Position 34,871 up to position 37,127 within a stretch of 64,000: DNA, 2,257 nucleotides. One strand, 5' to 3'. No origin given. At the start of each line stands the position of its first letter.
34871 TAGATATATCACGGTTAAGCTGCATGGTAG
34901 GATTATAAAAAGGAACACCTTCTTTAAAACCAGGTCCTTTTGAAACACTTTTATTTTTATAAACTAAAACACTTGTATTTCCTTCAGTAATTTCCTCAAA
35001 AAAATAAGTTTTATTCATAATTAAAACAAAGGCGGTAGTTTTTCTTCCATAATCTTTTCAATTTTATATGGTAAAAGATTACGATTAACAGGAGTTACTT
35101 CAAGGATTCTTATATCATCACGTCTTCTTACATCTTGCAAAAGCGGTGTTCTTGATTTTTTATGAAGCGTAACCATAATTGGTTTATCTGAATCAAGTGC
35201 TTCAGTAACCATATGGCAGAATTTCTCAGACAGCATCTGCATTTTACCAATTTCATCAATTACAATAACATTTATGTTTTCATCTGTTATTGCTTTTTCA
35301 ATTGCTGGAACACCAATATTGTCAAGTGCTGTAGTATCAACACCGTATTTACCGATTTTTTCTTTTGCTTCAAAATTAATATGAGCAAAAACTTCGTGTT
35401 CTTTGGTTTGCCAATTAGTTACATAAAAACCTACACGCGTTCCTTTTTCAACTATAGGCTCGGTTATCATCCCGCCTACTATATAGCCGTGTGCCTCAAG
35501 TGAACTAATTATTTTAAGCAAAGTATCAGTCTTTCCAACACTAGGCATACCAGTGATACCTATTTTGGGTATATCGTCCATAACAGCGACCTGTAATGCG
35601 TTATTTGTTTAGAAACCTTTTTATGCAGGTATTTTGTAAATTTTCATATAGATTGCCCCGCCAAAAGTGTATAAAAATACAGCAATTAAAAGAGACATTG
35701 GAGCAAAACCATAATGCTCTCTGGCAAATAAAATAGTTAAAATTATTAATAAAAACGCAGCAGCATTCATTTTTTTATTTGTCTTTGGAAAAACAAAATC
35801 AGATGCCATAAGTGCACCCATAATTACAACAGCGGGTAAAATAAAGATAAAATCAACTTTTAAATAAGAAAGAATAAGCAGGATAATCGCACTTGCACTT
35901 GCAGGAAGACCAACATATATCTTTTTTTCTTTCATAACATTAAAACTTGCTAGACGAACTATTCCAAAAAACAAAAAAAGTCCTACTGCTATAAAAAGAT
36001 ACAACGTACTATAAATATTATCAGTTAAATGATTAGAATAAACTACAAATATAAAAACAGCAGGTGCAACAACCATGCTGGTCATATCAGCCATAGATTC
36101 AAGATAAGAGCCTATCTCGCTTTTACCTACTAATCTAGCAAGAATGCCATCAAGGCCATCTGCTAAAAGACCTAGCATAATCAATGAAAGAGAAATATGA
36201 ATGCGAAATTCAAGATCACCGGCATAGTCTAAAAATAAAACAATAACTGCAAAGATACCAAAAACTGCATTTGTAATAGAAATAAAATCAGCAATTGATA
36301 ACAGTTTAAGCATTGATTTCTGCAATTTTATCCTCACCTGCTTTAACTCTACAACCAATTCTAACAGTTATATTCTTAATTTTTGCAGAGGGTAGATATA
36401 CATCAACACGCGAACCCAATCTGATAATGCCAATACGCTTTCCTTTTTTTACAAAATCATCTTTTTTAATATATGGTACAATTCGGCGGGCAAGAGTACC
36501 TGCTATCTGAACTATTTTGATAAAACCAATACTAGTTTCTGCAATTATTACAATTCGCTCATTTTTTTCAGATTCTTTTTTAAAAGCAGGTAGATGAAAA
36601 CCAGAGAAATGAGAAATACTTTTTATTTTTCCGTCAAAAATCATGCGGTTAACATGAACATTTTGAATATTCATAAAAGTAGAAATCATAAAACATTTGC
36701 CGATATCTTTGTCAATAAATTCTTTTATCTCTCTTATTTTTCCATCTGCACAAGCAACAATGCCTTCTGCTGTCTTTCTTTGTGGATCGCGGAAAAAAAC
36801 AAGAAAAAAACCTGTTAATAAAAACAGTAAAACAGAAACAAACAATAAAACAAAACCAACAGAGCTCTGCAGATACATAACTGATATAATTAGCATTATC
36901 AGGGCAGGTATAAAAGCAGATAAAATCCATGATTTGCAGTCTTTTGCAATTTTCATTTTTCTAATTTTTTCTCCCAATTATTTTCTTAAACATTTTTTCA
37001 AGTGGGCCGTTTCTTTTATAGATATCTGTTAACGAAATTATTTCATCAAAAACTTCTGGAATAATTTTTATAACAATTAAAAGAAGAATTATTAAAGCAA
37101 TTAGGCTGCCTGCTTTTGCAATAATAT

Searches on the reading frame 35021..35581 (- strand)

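Call 30: search_protein_families(library=pfam, proteins=[window:35021-35581:-])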
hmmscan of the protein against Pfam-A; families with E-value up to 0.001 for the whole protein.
window:35021-35581:- (186 aa): 1 family
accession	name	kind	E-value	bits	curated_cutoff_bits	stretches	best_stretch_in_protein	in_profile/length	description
PF03266.21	NTPase_1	-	2e-48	164.8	23.9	1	6-174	1-167/168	NTPase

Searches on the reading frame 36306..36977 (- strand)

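Call 30: search_protein_families(library=pfam, proteins=[window:36306-36977:-])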
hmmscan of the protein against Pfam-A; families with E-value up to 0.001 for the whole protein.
window:36306-36977:- (223 aa): 1 family
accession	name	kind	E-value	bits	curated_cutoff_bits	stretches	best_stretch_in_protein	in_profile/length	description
PF02666.20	PS_Dcarbxylase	-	1.1e-37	130.1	22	1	55-216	2-195/198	Phosphatidylserine decarboxylase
